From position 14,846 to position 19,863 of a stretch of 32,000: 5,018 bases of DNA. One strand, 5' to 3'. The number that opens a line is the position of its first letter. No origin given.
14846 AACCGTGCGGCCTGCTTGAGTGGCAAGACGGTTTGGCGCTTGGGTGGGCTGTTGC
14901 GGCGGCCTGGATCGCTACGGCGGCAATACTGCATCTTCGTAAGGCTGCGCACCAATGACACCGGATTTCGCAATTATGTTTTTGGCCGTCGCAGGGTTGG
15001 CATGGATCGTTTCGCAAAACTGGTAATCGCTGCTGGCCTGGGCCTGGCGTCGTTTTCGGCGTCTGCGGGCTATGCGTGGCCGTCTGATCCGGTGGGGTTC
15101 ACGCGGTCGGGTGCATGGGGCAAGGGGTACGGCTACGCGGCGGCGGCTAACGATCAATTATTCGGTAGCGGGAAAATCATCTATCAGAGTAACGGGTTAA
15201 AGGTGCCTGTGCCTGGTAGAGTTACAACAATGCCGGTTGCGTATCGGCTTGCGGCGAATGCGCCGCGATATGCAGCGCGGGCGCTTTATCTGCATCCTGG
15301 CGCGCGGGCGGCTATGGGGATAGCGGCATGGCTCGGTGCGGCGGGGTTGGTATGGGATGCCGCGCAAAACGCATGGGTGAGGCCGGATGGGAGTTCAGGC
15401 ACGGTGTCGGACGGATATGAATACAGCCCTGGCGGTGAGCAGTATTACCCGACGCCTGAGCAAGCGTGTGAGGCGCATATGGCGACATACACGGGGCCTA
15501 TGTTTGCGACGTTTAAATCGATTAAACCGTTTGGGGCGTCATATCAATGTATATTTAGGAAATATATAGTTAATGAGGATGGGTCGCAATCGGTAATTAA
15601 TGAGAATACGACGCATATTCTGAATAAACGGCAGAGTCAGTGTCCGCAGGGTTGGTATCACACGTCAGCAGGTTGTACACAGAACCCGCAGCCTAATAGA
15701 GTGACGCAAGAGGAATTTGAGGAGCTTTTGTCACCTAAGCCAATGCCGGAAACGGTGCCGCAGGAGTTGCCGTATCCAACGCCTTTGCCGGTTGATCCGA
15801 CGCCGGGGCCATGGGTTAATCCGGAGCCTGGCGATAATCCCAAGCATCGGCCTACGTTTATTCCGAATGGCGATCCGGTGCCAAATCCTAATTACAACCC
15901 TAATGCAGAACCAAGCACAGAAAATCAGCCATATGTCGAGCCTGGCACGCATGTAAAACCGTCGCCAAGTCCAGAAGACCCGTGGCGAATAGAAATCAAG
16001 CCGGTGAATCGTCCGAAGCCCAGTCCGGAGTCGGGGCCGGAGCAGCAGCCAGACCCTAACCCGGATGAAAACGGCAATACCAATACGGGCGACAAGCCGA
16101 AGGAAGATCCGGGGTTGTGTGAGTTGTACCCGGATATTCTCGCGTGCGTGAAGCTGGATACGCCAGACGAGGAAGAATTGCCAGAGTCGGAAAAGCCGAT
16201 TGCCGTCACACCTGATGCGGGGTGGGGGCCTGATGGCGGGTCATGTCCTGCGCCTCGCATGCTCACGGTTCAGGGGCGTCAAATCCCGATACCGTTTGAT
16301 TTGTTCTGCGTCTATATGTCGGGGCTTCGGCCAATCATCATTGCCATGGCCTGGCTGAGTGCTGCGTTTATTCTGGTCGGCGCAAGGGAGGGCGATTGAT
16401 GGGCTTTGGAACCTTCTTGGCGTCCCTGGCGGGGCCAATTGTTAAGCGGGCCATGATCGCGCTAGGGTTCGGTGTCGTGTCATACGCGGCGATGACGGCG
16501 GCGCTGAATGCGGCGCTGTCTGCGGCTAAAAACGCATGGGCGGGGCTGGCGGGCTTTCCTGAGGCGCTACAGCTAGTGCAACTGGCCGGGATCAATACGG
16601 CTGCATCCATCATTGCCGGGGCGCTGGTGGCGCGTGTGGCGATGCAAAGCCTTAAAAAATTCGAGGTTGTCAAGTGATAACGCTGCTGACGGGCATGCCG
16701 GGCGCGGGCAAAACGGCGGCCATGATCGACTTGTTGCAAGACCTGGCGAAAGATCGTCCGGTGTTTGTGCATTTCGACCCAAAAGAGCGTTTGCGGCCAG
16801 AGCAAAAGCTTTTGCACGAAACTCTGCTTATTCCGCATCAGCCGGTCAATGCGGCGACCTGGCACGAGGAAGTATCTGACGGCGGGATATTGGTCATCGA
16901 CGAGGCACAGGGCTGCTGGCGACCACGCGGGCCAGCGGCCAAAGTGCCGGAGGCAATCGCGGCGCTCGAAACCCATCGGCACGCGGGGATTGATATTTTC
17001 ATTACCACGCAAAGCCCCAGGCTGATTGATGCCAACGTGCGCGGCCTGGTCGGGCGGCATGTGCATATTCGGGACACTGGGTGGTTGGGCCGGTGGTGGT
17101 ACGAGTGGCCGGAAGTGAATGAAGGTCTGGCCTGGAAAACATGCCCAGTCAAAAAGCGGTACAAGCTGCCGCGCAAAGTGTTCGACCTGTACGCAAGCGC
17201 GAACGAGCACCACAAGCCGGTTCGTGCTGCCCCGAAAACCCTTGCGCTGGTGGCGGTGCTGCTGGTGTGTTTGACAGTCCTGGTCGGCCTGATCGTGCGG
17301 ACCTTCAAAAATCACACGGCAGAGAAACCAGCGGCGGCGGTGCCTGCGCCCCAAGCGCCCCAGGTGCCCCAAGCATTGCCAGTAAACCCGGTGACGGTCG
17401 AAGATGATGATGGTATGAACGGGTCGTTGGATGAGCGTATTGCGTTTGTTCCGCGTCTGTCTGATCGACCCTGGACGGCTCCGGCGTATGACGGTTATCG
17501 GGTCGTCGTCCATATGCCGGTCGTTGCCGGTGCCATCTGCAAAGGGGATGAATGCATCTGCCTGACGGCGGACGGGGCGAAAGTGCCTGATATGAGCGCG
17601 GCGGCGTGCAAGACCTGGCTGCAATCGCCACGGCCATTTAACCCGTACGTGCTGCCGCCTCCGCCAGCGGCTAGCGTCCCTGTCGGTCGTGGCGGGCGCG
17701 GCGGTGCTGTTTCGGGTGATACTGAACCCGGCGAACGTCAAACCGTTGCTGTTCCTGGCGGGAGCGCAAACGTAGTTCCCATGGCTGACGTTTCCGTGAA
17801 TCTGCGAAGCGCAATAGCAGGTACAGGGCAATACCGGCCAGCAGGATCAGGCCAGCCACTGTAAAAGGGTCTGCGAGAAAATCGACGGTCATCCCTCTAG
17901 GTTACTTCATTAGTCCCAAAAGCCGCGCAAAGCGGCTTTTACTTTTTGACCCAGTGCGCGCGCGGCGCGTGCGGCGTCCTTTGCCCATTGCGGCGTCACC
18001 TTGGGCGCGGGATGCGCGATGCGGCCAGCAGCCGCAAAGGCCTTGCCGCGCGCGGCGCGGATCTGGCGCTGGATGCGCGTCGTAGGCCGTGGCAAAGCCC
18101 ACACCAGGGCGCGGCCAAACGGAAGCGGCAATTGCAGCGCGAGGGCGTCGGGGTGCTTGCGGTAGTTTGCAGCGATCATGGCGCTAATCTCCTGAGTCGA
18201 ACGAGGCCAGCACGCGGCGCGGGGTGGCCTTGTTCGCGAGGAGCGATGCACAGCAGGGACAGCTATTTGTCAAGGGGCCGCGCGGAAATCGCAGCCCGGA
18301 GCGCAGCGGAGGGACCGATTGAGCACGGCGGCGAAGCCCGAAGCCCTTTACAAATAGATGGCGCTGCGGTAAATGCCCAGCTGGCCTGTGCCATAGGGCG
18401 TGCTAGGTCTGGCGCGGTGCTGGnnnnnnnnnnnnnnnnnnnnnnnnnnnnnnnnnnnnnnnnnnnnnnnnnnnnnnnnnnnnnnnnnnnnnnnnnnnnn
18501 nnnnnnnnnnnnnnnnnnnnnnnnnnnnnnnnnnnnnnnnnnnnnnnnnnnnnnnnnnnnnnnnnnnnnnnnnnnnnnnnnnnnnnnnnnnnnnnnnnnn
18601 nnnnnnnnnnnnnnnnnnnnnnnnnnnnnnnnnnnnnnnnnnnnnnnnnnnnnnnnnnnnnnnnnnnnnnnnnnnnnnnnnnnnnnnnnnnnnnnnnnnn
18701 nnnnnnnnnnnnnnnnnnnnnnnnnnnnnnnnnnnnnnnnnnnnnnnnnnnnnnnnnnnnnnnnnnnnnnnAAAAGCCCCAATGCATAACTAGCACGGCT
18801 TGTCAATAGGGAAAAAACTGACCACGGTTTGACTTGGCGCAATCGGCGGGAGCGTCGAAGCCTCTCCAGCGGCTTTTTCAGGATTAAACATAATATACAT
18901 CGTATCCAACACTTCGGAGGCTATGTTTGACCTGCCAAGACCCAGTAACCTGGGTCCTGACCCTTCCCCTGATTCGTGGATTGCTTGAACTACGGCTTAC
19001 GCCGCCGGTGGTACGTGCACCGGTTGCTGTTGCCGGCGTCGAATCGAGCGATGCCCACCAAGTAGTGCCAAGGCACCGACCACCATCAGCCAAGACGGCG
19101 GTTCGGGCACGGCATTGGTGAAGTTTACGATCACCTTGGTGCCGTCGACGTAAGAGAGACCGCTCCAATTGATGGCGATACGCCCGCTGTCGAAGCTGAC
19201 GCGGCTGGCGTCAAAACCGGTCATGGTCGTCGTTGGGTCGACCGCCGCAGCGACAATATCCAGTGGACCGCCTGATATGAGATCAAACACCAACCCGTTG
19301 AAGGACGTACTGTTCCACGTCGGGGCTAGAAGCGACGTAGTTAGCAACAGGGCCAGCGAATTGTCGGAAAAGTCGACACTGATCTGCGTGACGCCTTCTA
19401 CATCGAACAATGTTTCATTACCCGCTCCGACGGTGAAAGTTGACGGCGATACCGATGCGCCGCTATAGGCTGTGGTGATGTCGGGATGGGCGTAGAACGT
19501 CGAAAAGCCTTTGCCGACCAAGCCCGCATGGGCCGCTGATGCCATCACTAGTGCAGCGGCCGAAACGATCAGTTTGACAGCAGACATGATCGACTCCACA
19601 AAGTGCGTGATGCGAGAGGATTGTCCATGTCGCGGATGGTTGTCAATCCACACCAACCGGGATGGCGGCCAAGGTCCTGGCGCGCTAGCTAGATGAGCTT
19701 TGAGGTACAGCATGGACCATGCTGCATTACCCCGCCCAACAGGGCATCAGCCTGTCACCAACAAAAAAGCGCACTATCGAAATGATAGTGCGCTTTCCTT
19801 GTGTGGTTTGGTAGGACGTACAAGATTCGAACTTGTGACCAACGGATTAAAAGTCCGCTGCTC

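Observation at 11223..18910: Integrase-less inovirus prophage bracketed by direct dif-like sites: candidate XerCD-dependent IMEX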

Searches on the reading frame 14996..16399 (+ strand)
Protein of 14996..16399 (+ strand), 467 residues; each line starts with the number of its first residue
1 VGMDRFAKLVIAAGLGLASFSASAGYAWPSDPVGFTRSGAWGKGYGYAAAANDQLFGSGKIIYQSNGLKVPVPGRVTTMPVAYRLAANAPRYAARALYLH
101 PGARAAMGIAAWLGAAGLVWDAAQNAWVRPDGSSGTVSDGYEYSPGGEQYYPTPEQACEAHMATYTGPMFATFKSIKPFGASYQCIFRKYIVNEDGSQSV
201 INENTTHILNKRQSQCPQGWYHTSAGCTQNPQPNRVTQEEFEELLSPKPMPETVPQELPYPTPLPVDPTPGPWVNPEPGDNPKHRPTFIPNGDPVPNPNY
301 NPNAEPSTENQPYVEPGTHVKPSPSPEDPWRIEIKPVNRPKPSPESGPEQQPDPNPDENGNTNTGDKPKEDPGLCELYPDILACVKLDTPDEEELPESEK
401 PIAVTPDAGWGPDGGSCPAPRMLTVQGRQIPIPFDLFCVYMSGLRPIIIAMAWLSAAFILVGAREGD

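Call 8: search_protein_families(library=pfam, max_evalue=0.01, proteins=[window:14996-16399:+])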
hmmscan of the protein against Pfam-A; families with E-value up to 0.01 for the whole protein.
window:14996-16399:+ (467 aa): 1 family
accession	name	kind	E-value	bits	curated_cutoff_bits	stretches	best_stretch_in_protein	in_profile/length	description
PF05616.18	Neisseria_TspB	-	9e-09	34.8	20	1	316-463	362-513/517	Neisseria meningitidis TspB protein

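Call 10: search_protein_families(library=phrogs, max_evalue=0.001, proteins=[window:14996-16399:+])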
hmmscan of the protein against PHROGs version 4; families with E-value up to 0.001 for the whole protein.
window:14996-16399:+ (467 aa): 7 families
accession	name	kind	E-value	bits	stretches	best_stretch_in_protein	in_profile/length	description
phrog_13221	-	unknown function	1.9e-27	97.6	2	355-463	312-421/427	-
phrog_7568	-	unknown function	5.5e-11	43.5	1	416-464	376-428/433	-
phrog_4352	-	unknown function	7.3e-11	42.6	2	136-238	16-113/479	-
phrog_7187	-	unknown function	3.7e-06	27.5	1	241-461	350-524/527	-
phrog_20131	-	unknown function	2.2e-05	24.3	1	415-465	347-401/403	-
phrog_4454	-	unknown function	5e-05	23.8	1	414-462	426-474/477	-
phrog_4544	-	unknown function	0.00014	22.1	1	98-233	115-246/501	-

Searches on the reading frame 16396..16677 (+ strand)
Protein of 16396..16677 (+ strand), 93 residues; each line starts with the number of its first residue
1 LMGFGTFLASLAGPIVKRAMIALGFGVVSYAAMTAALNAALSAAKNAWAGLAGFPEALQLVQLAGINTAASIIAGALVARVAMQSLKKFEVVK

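Call 8: search_protein_families(library=pfam, max_evalue=0.01, proteins=[window:16396-16677:+])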
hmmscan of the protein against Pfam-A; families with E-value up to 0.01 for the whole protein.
window:16396-16677:+ (93 aa): 1 family
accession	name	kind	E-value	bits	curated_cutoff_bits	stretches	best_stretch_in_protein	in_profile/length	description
PF10734.14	DUF2523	-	5.1e-16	59.4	22.1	1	6-84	3-79/80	Protein of unknown function (DUF2523)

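Call 94: search_protein_families(library=phrogs, max_evalue=0.001, proteins=[window:16396-16677:+])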
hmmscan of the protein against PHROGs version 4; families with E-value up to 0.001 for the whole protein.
window:16396-16677:+ (93 aa): 1 family
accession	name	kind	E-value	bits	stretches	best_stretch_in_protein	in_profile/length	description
phrog_1242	-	head and packaging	1.5e-19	70.9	1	4-89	6-89/97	minor head protein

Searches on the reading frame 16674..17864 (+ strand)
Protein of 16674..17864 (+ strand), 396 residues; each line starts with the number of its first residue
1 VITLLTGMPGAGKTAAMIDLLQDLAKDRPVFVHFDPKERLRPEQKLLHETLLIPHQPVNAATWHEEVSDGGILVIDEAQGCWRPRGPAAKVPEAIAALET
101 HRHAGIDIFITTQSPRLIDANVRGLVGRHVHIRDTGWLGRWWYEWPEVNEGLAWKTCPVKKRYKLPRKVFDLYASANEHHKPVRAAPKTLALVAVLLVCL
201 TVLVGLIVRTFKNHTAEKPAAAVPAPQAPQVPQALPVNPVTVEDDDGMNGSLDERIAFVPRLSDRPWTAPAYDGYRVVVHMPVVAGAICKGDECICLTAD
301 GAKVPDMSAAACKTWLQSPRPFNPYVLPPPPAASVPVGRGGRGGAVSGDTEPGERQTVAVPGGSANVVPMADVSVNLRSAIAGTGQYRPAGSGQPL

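Call 9: search_protein_families(library=pfam, max_evalue=0.01, proteins=[window:16674-17864:+])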
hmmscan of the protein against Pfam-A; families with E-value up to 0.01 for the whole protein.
window:16674-17864:+ (396 aa): 4 families
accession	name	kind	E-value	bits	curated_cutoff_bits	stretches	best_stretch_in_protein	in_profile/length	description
PF05707.18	Zot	-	1.5e-20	73.9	20.3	1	1-179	1-196/197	Zonular occludens toxin (Zot)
PF13173.12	AAA_14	-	0.00055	20.4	27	1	2-131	4-117/129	AAA domain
PF09848.15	SLFN-g3_helicase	-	0.0014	18.4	24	1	2-90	3-100/354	Schlafen group 3, DNA/RNA helicase domain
PF13481.12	AAA_25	-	0.0099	16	27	0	2-36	35-70/195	AAA domain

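Call 94: search_protein_families(library=phrogs, max_evalue=0.001, proteins=[window:16674-17864:+])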
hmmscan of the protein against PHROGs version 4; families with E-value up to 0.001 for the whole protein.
window:16674-17864:+ (396 aa): 5 families
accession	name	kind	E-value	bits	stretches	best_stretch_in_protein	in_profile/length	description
phrog_197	-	moron, auxiliary metabolic gene and host takeover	1.4e-58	200.5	1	1-348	27-379/486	Zot-like toxin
phrog_1041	-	moron, auxiliary metabolic gene and host takeover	1.4e-24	88.3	1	1-239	1-290/420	CTXphi Zot-like toxin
phrog_20922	-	head and packaging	2.6e-07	30.9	1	1-136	1-144/318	head morphogenesis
phrog_11271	-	head and packaging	2.9e-06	28.3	1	1-123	2-140/145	head morphogenesis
phrog_2666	-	head and packaging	1.3e-05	25.1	1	4-124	325-474/555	terminase large subunit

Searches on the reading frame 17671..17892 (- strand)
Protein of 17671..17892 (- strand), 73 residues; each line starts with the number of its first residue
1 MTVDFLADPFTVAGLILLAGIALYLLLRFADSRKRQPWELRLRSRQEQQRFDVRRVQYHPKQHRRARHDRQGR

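Call 9: search_protein_families(library=pfam, max_evalue=0.01, proteins=[window:17671-17892:-])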
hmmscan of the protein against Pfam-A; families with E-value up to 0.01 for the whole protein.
window:17671-17892:- (73 aa): 0 families

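Call 45: search_protein_families(library=pfam, max_evalue=10, proteins=[window:17671-17892:-])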
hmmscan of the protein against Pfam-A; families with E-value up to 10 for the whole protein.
window:17671-17892:- (73 aa): 1 family
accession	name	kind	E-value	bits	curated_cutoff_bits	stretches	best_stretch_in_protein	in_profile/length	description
PF19744.4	DUF6232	-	0.041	14.8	27.4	1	11-49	58-95/117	Family of unknown function (DUF6232)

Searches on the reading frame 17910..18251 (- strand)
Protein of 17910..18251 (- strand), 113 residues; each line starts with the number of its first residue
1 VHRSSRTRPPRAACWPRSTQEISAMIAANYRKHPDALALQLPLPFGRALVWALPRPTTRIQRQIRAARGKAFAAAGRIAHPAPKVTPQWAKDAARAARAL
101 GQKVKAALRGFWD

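Call 9: search_protein_families(library=pfam, max_evalue=0.01, proteins=[window:17910-18251:-])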
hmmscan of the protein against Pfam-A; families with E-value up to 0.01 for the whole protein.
window:17910-18251:- (113 aa): 0 families

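Call 10: search_protein_families(library=phrogs, max_evalue=0.001, proteins=[window:17910-18251:-])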
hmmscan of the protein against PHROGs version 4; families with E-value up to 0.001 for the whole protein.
window:17910-18251:- (113 aa): 0 families

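Call 45: search_protein_families(library=pfam, max_evalue=10, proteins=[window:17910-18251:-])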
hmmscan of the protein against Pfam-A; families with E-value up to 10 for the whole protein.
window:17910-18251:- (113 aa): 0 families

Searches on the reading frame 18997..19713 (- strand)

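Call 9: search_protein_families(library=pfam, max_evalue=0.01, proteins=[window:18997-19713:-])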
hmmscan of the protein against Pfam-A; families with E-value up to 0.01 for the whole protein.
window:18997-19713:- (238 aa): 2 families
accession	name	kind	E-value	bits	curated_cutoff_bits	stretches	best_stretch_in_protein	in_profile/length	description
PF07589.16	PEP-CTERM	-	0.00035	21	20.7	1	201-227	1-24/24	PEP-CTERM motif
PF20333.3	DUF6628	-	0.0077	16.7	27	0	135-171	84-120/137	Family of unknown function (DUF6628)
